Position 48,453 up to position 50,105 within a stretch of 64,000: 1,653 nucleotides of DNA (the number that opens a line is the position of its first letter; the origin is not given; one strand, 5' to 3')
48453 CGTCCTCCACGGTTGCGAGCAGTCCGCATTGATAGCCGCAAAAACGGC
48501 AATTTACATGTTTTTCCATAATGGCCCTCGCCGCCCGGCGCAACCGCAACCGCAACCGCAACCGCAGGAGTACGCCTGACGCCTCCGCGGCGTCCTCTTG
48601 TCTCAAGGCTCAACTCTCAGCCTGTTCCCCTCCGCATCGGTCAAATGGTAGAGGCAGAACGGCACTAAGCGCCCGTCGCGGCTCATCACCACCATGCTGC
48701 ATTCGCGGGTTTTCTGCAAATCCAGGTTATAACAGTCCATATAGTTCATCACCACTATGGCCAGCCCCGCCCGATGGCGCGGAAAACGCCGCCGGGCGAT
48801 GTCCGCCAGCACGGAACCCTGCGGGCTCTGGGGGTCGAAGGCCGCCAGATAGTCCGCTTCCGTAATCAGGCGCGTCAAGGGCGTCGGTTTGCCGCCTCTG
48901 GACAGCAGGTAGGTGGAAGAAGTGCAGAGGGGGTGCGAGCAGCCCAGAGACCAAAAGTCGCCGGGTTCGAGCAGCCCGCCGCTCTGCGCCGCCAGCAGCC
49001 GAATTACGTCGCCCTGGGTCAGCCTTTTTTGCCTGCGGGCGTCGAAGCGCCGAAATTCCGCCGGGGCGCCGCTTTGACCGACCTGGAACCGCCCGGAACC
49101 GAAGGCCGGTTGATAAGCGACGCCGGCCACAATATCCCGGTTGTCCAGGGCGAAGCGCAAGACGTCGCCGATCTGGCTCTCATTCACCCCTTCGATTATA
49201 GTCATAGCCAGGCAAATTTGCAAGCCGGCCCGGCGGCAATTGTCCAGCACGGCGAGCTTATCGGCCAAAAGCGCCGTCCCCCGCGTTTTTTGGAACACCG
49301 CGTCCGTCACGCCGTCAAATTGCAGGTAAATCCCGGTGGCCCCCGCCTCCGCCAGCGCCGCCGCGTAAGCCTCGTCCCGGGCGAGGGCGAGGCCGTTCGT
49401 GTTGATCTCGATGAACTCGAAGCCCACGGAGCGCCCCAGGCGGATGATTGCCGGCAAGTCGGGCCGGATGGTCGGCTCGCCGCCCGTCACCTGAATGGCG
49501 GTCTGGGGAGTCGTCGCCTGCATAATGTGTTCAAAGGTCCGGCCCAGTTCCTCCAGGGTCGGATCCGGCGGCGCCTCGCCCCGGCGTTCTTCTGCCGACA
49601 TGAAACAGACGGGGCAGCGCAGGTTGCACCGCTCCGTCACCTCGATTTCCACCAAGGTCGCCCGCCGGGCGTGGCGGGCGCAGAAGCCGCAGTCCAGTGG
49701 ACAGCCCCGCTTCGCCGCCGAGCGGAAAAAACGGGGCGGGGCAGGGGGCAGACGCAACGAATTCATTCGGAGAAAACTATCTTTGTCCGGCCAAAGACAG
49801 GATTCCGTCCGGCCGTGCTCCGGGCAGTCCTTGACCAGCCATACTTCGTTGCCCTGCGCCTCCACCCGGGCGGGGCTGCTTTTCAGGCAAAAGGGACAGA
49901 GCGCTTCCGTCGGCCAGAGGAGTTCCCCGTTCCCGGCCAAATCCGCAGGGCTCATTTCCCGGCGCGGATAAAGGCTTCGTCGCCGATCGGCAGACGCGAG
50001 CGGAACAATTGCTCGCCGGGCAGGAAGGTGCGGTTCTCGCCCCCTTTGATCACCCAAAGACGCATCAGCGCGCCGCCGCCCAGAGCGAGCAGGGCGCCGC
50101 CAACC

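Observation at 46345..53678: Operon with two Tat-less acetylene-hydratase-clade molybdopterin enzymes, FeS and NrfD subunits, and an embedded radical-SAM gene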

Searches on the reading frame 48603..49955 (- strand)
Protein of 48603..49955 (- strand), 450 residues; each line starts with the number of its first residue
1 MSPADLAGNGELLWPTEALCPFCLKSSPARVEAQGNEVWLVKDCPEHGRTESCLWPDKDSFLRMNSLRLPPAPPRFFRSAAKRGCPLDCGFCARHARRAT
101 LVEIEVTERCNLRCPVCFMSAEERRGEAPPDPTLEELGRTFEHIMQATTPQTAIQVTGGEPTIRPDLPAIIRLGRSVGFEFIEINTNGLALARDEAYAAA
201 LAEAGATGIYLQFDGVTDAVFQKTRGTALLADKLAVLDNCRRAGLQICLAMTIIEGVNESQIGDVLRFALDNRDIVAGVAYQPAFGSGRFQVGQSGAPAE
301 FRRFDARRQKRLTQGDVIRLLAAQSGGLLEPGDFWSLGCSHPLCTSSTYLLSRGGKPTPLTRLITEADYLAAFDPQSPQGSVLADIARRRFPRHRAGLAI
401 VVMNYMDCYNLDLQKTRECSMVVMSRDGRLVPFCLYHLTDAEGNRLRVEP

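Call 8: search_protein_families(library=pfam, proteins=[window:48603-49955:-], max_evalue=0.01)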
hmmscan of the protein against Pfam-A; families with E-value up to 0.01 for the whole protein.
window:48603-49955:- (450 aa): 2 families
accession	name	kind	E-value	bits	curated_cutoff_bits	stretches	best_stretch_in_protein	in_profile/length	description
PF04055.27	Radical_SAM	-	1.9e-25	90.4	29.5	1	104-269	1-166/166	Radical SAM superfamily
PF23545.1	Zn_ribbon_HMPTM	-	7.3e-14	51.5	27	1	15-55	4-44/45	HMPTM N-terminal zinc ribbon domain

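Call 9: search_protein_families(library=ncbifam, proteins=[window:48603-49955:-], max_evalue=0.01)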
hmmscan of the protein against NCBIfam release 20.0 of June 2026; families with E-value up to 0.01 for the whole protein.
window:48603-49955:- (450 aa): 48 families (the best 25 are shown)
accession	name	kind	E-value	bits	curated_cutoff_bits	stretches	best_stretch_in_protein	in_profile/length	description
NF045646.2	rSAM_Se_TrsS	equivalog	2.6e-114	382.2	490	2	16-362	3-333/441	radical SAM (seleno)protein TrsS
NF045702.1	rSAM_GDGT_ether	equivalog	1e-90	304.7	450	2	16-344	2-316/486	tetraether lipid synthase Tes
NF045703.1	rSAM_Tes_intein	exception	4e-49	167.3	1700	3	130-290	622-779/1040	tetraether lipid synthase Tes, intein-containing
TIGR02666.1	moaA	equivalog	4.7e-26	91.5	284.05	1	94-272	4-183/336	GTP 3',8-cyclase MoaA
TIGR02668.1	moaA_archaeal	equivalog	2.5e-21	75.9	325.25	1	94-273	4-177/303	GTP 3',8-cyclase MoaA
NF001199.0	PRK00164.2-1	equivalog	3.2e-19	69.2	231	1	94-276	6-182/308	GTP 3',8-cyclase MoaA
TIGR04546.1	rSAM_ahbC_deAc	equivalog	1.4e-14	53.7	650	1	101-275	40-205/390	12,18-didecarboxysiroheme deacetylase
TIGR02109.1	PQQ_syn_pqqE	equivalog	8.3e-14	51.3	381.35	1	103-271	10-171/358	pyrroloquinoline quinone biosynthesis protein PqqE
TIGR04317.1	W_rSAM_matur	equivalog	3.3e-13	49.5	380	1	103-238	7-137/349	tungsten cofactor oxidoreductase radical SAM maturase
NF050035.1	rSAM_WgK_link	exception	7.9e-13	48.1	650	1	98-252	7-155/367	radical SAM/SPASM peptide maturase WgkB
TIGR04051.1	rSAM_NirJ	equivalog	8.2e-13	48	515.45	1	105-269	7-163/354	heme d1 biosynthesis radical SAM protein NirJ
TIGR04311.1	rSAM_Geo_metal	subfamily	8.6e-13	48.1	400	1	103-243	6-145/423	radical SAM/SPASM family putative metalloenzyme maturase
NF045574.1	sacti_mat_StsB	exception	2.4e-12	46.5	625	1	102-246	98-234/466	StsB family radical SAM/SPASM domain sactipeptide maturase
NF038332.1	rSAM_rare_HxsC4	exception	2.5e-12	46.6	500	1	93-268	7-180/335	radical SAM protein HxsC4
TIGR04347.1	pseudo_SAM_Halo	equivalog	4.6e-12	45.9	525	1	96-265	34-195/390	TIGR04347 family pseudo-SAM/SPASM protein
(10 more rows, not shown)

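Call 15: search_solved_structures(query=window:48603-49955:-, max_evalue=0.001)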
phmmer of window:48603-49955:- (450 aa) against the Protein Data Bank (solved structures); distinct sequences matched with E-value up to 0.001: 8.
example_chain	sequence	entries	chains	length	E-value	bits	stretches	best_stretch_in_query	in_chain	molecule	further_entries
7tol_A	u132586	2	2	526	1.1e-73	251.9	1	15-370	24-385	glycerol dibiphytanyl glycerol tetraether - macrocyclic archaeol synthase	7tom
1tv7_A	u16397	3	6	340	1.1e-13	54.1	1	102-273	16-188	Molybdenum cofactor biosynthesis protein A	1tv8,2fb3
2fb2_A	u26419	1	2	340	1.3e-13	53.9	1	103-273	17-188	Molybdenum cofactor biosynthesis protein A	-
6c8v_A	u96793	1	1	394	5.8e-05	25.4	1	104-251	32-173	Coenzyme PQQ synthesis protein E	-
7vob_C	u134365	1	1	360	6.6e-05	25.2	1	93-225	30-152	Cytosylglucuronate decarboxylase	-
7voc_C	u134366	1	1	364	6.7e-05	25.2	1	92-225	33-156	Cytosylglucuronate decarboxylase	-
7wzv_A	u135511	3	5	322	0.00012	24.4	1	83-193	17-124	4Fe-4S cluster-binding domain-containing protein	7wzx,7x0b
6efn_A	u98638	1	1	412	0.00026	23.3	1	104-267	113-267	Sporulation killing factor maturation protein SkfB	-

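Call 18: find_homologous_proteins(query=window:48603-49955:-, max_evalue=1e-20)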
Query window:48603-49955:- (450 aa): 737 proteins with E <= 1e-20 among 8000 candidates; the best 120 are listed.
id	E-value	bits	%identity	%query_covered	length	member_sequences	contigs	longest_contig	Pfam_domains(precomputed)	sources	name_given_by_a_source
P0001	0.0e+0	1026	100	99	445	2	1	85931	PF23545.2,PF04055.28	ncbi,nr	ncbi:MAG: radical SAM protein [Gracilibacteraceae bacterium]|nr:radical SAM protein [Gracilibacterac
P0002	1.2e-168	580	76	77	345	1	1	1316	PF04055.28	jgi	jgi:uncharacterized radical SAM superfamily Fe-S cluster-containing enzyme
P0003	5.5e-164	564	64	90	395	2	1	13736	PF04055.28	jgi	jgi:uncharacterized radical SAM superfamily Fe-S cluster-containing enzyme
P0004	2.1e-156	539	56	97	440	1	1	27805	PF23545.2,PF04055.28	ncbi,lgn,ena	-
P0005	1.2e-155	537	55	98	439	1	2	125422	PF23545.2,PF04055.28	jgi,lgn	jgi:uncharacterized radical SAM superfamily Fe-S cluster-containing enzyme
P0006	4.5e-155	535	56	96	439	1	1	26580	PF23545.2,PF04055.28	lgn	-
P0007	4.9e-155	535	55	99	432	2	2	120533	PF23545.2,PF04055.28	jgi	jgi:uncharacterized radical SAM superfamily Fe-S cluster-containing enzyme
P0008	6.7e-155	535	55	96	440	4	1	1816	PF23545.2,PF04055.28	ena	-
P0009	1.1e-154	534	55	96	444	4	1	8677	PF23545.2,PF04055.28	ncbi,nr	ncbi:MAG: radical SAM protein [Peptococcaceae bacterium]|nr:radical SAM protein [Peptococcaceae bact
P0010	1.6e-154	533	74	73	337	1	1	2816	PF04055.28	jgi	jgi:uncharacterized radical SAM superfamily Fe-S cluster-containing enzyme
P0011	3.0e-153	529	54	98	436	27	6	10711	PF23545.2,PF04055.28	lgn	-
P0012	3.8e-153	529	55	99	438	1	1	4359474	PF23545.2,PF04055.28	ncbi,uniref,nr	ncbi:radical SAM protein [Anaeroselena agilis]|uniref:Radical SAM protein n=1 Tax=Anaeroselena agili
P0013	5.0e-153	528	54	99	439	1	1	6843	PF23545.2,PF04055.28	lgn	-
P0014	8.6e-153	528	55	96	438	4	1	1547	PF23545.2,PF04055.28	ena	-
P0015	1.1e-152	527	53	99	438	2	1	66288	PF23545.2,PF04055.28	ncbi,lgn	-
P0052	6.1e-148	512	52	97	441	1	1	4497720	PF23545.2,PF04055.28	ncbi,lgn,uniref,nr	ncbi:radical SAM protein [Dehalobacter sp. DCM]|uniref:radical SAM protein n=1 Tax=Dehalobacter sp. 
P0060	6.5e-147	508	52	99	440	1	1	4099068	PF23545.2,PF04055.28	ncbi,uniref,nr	ncbi:radical SAM protein [Geobacter sp. FeAm09]|uniref:radical SAM protein n=1 Tax=Geobacter sp. FeA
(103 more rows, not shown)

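Call 20: find_encoding_contigs(protein=P0012, flank=10000, max_places=2)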
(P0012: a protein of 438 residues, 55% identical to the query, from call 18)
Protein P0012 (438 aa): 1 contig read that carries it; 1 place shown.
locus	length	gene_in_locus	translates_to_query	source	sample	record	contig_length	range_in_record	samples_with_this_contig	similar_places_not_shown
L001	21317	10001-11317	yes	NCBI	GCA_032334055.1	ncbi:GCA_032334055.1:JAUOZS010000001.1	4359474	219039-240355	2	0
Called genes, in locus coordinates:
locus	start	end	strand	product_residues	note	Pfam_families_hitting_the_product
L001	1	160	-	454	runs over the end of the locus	PF00083:Sugar_tr, PF07690:MFS_1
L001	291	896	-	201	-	PF00440:TetR_N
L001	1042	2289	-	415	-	PF07690:MFS_1, PF06779:MFS_4, PF07690:MFS_1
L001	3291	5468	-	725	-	PF01078:Mg_chelatase (faint), PF00158:Sigma54_activat, PF14532:Sigma54_activ_2, PF07728:AAA_5, PF25601:AAA_lid_14, PF02954:HTH_8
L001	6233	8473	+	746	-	PF04879:Molybdop_Fe4S4, PF00384:Molybdopterin, PF01568:Molydop_binding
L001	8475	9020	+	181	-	PF12838:Fer4_7 (weak), PF13237:Fer4_10 (weak), PF13247:Fer4_11, PF12838:Fer4_7 (weak), PF13187:Fer4_9 (weak), PF00037:Fer4 (weak), PF12797:Fer4_2 (weak), PF12837:Fer4_6 (weak), +2 more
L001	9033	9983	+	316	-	PF03916:NrfD, PF14589:NrfD_2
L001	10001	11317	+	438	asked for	PF23545:Zn_ribbon_HMPTM, PF04055:Radical_SAM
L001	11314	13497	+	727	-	PF04879:Molybdop_Fe4S4, PF00384:Molybdopterin, PF01568:Molydop_binding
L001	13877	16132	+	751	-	PF04879:Molybdop_Fe4S4, PF00384:Molybdopterin, PF01568:Molydop_binding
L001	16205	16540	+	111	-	PF13247:Fer4_11 (weak)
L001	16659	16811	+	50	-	-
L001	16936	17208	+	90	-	-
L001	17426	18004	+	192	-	PF00440:TetR_N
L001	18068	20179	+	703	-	PF01553:Acyltransferase, PF00501:AMP-binding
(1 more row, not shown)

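Call 22: find_encoding_contigs(protein=P0060, flank=10000, max_places=2)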
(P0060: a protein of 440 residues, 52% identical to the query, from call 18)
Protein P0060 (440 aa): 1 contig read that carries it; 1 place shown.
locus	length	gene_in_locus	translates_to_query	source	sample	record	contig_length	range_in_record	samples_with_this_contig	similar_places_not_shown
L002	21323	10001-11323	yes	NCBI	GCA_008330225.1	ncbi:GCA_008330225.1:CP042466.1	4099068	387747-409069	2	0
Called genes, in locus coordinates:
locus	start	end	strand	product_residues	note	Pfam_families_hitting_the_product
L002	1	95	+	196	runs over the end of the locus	PF00440:TetR_N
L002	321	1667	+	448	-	PF00083:Sugar_tr, PF07690:MFS_1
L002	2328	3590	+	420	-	PF07690:MFS_1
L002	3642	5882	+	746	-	PF04879:Molybdop_Fe4S4, PF00384:Molybdopterin, PF01568:Molydop_binding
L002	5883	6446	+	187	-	PF12797:Fer4_2 (faint), PF12800:Fer4_4 (faint), PF13237:Fer4_10 (weak), PF13247:Fer4_11, PF12838:Fer4_7 (weak), PF13187:Fer4_9 (weak), PF00037:Fer4 (weak)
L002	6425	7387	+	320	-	PF03916:NrfD, PF14589:NrfD_2 (weak)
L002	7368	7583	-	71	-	-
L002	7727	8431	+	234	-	PF21563:Mcp40H-20_sensor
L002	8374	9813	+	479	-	PF00015:MCPsignal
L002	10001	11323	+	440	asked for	PF23545:Zn_ribbon_HMPTM, PF04055:Radical_SAM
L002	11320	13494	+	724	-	PF04879:Molybdop_Fe4S4, PF00384:Molybdopterin, PF01568:Molydop_binding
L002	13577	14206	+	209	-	PF01810:LysE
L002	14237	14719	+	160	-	PF01967:MoaC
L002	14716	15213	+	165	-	PF00994:MoCF_biosynth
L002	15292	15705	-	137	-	PF01814:Hemerythrin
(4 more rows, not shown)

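Call 23: find_encoding_contigs(protein=P0052, flank=10000, max_places=2)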
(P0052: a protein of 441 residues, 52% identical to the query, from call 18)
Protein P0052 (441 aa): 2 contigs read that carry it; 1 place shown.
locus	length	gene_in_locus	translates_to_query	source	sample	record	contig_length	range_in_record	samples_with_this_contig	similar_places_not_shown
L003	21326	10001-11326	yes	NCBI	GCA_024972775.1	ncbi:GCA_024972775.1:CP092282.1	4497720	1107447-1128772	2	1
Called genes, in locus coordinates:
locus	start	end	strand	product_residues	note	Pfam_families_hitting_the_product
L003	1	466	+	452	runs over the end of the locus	PF00083:Sugar_tr, PF07690:MFS_1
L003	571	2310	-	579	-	PF13510:Fer2_4, PF12837:Fer4_6 (faint), PF10588:NADH-G_4Fe-4S_3, PF13183:Fer4_8 (weak), PF12838:Fer4_7 (weak), PF00037:Fer4 (weak), PF02906:Fe_hyd_lg_C, PF02256:Fe_hyd_SSU, +2 more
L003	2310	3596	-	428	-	PF01512:Complex1_51K, PF10589:NADH_4Fe-4S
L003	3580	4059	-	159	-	PF01257:2Fe-2S_thioredx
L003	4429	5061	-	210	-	PF06971:Put_DNA-bind_N, PF02629:CoA_binding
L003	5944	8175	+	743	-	PF04879:Molybdop_Fe4S4, PF00384:Molybdopterin, PF01568:Molydop_binding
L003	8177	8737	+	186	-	PF12838:Fer4_7 (weak), PF13237:Fer4_10 (weak), PF13247:Fer4_11, PF12838:Fer4_7 (weak), PF13187:Fer4_9 (weak), PF12797:Fer4_2 (weak), PF00037:Fer4 (weak), PF12837:Fer4_6 (weak), +1 more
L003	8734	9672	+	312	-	PF03916:NrfD, PF14589:NrfD_2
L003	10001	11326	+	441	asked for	PF23545:Zn_ribbon_HMPTM, PF04055:Radical_SAM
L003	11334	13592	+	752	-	PF04879:Molybdop_Fe4S4, PF00384:Molybdopterin, PF01568:Molydop_binding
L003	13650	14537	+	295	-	PF01156:IU_nuc_hydro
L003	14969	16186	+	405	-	PF03453:MoeA_N, PF00994:MoCF_biosynth, PF03454:MoeA_C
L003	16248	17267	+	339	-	PF00994:MoCF_biosynth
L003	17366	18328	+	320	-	PF13353:Fer4_12, PF04055:Radical_SAM, PF06463:Mob_synth_C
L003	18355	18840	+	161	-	PF01967:MoaC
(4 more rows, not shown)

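Call 31: find_related_loci(query=A1, collection=genome_contigs, flank=10000)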
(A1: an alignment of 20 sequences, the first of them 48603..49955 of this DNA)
Query A1 (450 aa) in genome_contigs; peptide patterns used: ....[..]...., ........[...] (x = any residue, [..] = any of these).
358 stretches matched a pattern; 307 encode a relative of the query (tblastn E <= 1e-3); the best 80 are kept; 80 distinct loci.
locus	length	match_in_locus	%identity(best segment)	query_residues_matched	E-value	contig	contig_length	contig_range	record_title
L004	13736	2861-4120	63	11-445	3e-178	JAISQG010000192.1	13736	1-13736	MAG: Gracilibacteraceae bacterium isolate Kf353_bin126 k119_430586, whole genome shotgun sequence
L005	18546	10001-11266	56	9-445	4e-164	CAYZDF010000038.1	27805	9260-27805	MAG TPA_asm: uncultured Gracilibacteraceae bacterium isolate binchicken_co168_128 genome assembly, contig: NODE_2973_len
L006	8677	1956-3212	55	12-445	2e-161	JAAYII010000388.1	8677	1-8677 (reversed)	MAG: Peptococcaceae bacterium isolate AS09scLD_81 395019_AS09, whole genome shotgun sequence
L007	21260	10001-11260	54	9-445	5e-160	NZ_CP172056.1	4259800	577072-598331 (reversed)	Desulfitobacterium sp. Sab5 chromosome, complete genome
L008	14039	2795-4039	55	16-445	3e-159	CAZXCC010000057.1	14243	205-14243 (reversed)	MAG TPA_asm: uncultured Veillonellaceae bacterium isolate binchicken_co41_33 genome assembly, contig: NODE_3046_length_1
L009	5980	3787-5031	54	16-445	4e-160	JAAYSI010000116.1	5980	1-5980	MAG: Peptococcaceae bacterium isolate AS23ysBPME_312 119566_AS23, whole genome shotgun sequence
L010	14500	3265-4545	53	4-445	7e-158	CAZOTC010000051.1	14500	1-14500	MAG TPA_asm: uncultured Geobacter sp. isolate SRP220891_co1_136 genome assembly, contig: NODE_7945_length_14500_cov_8.03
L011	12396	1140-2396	55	8-446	7e-158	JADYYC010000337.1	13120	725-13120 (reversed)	MAG: Anaerolineales bacterium isolate SJ511 c_000000898497, whole genome shotgun sequence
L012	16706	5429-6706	54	12-445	8e-155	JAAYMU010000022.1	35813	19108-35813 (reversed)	MAG: Peptococcaceae bacterium isolate AS20ysBPTH_5 9495_AS20, whole genome shotgun sequence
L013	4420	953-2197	54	16-445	3e-158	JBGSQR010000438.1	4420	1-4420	MAG: Geobacterales bacterium isolate JTS-AC338 k141_763958, whole genome shotgun sequence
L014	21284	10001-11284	55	1-445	2e-153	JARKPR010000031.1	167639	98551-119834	MAG: Selenomonadales bacterium isolate D180_maxbin.015 k141_38458, whole genome shotgun sequence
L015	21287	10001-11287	53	1-445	2e-152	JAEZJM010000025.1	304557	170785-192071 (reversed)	MAG: Bacillota bacterium isolate OH_CDB_237 k127_1027696, whole genome shotgun sequence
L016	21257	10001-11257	54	12-445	1e-151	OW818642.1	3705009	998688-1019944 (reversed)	metagenome genome assembly, chromosome: 1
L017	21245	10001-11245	50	16-445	2e-151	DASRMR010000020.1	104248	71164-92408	MAG TPA_asm: Syntrophomonadaceae bacterium isolate SMAG_U10221 k141_479462, whole genome shotgun sequence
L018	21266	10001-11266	53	6-446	6e-151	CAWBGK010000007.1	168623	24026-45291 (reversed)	MAG: uncultured Chloroflexia bacterium isolate MFD04716.bin.2.192 genome assembly, contig: contig_15321, whole genome sh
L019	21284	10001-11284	52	9-450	3e-151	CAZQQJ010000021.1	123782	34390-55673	MAG TPA_asm: uncultured Anaerolinea sp. isolate SRP278314_co2_69 genome assembly, contig: NODE_237_length_123782_cov_38.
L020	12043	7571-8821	51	11-446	3e-149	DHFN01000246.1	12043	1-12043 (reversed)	MAG TPA_asm: Anaerolineales bacterium UBA4823 UBA4823_contig_117312, whole genome shotgun sequence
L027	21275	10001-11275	48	4-443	1e-142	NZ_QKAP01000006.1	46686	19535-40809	MAG: Malonomonas rubra isolate SZUA-375 scaffold_1941, whole genome shotgun sequence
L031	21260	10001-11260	48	11-445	2e-139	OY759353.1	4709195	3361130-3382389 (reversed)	MAG: Geopsychrobacteraceae bacterium isolate b20cad9c-d1d2-40c5-8f7b-178437520c26 genome assembly, chromosome: 1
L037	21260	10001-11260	46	11-445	2e-136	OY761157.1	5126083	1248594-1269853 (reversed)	MAG: Geopsychrobacteraceae bacterium isolate 7e0229ee-3fa4-4a3a-a36e-7d24d540a0b4 genome assembly, chromosome: 1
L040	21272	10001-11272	50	13-450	5e-135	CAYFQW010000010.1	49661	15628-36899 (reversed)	MAG TPA_asm: uncultured Raoultibacter sp. isolate ERP107106_co1_228 genome assembly, contig: NODE_517_length_49661_cov_1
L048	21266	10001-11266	47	8-447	3e-133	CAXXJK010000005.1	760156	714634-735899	MAG: Coriobacteriales bacterium isolate 8255fbb1-537d-437b-9469-26891dfb6b17 genome assembly, contig: contig_5, whole ge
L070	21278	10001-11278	47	12-446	3e-127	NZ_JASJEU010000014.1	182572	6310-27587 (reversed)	Gordonibacter faecis strain KGMB12511 contig00014, whole genome shotgun sequence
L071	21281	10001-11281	47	11-446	3e-127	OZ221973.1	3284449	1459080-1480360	Adlercreutzia sp. Marseille-QA1605 genome assembly, chromosome: contig00001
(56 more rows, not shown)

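Call 36: search_protein_families(library=pfam, proteins=[L071:5740-6816:+, L071:9375-9992:+, L071:11377-12351:+, L071:12891-14243:+, L071:14604-15626:+, L019:8834-9976:+, L019:13520-14377:+, L019:14340-15359:+, L019:4280-5101:+, L019:2116-3165:+], max_evalue=0.001)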
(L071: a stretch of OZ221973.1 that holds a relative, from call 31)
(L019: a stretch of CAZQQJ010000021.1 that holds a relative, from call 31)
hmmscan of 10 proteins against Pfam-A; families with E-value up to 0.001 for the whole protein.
L071:5740-6816:+ (358 aa): 1 family
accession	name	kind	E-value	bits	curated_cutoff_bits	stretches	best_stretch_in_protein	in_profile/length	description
PF02754.22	CCG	-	2.5e-16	60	20.6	2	171-253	2-84/85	Cysteine-rich domain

L071:9375-9992:+ (205 aa): 0 families

L071:11377-12351:+ (324 aa): 9 families
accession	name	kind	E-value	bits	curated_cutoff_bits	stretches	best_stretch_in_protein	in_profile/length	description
PF02596.20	DUF169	-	3.7e-55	187.4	27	1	97-301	3-208/209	Uncharacterised ArCR, COG2043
PF14697.11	Fer4_21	-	4.5e-06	27.1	35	1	9-56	4-53/59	4Fe-4S dicluster domain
PF13237.11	Fer4_10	-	5.4e-06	26.7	25.5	1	6-55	2-53/53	4Fe-4S dicluster domain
PF13187.11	Fer4_9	-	1e-05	25.9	27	1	12-58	1-51/52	4Fe-4S dicluster domain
PF12837.12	Fer4_6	-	1.9e-05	24.8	25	1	6-27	2-23/24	4Fe-4S binding domain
PF12838.12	Fer4_7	-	2.5e-05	25.1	27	1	12-58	1-52/52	4Fe-4S dicluster domain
PF13484.11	Fer4_16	-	4.6e-05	24.5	30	0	12-34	1-22/66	4Fe-4S double cluster binding domain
PF00037.32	Fer4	-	0.00016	21.8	21.1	1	9-28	4-23/24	4Fe-4S binding domain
PF12797.12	Fer4_2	-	0.00022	21.4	24.5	0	5-24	2-21/22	4Fe-4S binding domain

L071:12891-14243:+ (450 aa): 1 family
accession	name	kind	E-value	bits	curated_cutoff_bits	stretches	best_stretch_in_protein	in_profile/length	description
PF02754.22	CCG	-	4.1e-23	81.7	20.6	2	310-398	1-84/85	Cysteine-rich domain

L071:14604-15626:+ (340 aa): 2 families
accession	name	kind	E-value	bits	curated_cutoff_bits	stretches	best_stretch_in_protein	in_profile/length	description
PF01032.23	FecCD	-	1.4e-91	307.2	26.5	1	18-334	2-311/311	FecCD transport family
PF00950.22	ABC-3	-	1.8e-07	31.4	20.1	1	106-299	42-225/258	ABC 3 transport family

L019:8834-9976:+ (380 aa): 3 families
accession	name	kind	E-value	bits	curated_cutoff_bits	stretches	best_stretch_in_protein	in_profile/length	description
PF02754.22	CCG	-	1.7e-16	60.5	20.6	2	241-324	2-84/85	Cysteine-rich domain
PF13183.11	Fer4_8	-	5.5e-06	27.3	27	1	14-72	3-67/68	4Fe-4S dicluster domain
PF13534.11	Fer4_17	-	9.8e-05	23.3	22.2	1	15-73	1-60/61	4Fe-4S dicluster domain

L019:13520-14377:+ (285 aa): 1 family
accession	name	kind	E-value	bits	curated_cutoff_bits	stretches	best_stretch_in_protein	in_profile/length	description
PF09837.15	DUF2064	-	4.2e-13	49.6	25.8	1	75-187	11-110/120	Uncharacterized protein conserved in bacteria (DUF2064)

L019:14340-15359:+ (339 aa): 10 families
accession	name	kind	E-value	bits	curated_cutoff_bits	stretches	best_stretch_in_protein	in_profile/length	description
PF02596.20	DUF169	-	9.1e-56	189.4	27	1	111-316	2-208/209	Uncharacterised ArCR, COG2043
PF12838.12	Fer4_7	-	6.9e-10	39.7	27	1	20-72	1-52/52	4Fe-4S dicluster domain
PF00037.32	Fer4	-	3.3e-09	36.6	21.1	2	15-35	2-22/24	4Fe-4S binding domain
PF14697.11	Fer4_21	-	4e-08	33.7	35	1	16-74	3-58/59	4Fe-4S dicluster domain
PF13187.11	Fer4_9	-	1.1e-07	32.2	27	1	20-73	1-52/52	4Fe-4S dicluster domain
PF13237.11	Fer4_10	-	7.1e-06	26.3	25.5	1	15-69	3-53/53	4Fe-4S dicluster domain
PF12797.12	Fer4_2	-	2.6e-05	24.3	24.5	1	14-33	3-22/22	4Fe-4S binding domain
PF12837.12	Fer4_6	-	3.8e-05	23.9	25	1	14-36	2-24/24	4Fe-4S binding domain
PF12800.12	Fer4_4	-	0.0002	21.9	24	1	19-33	2-16/17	4Fe-4S binding domain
PF25160.1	LdpA_Fe-S-bd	-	0.00029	21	27.6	0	14-36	21-43/49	LdpA Fe-S cluster-binding domain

L019:4280-5101:+ (273 aa): 2 families
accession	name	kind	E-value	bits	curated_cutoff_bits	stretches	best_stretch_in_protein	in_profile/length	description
PF12706.13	Lactamase_B_2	-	6.6e-27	94.9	27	1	70-237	22-199/200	Beta-lactamase superfamily domain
PF00753.33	Lactamase_B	-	1.8e-05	25.2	22.7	1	59-107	21-71/196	Metallo-beta-lactamase superfamily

L019:2116-3165:+ (349 aa): 0 families
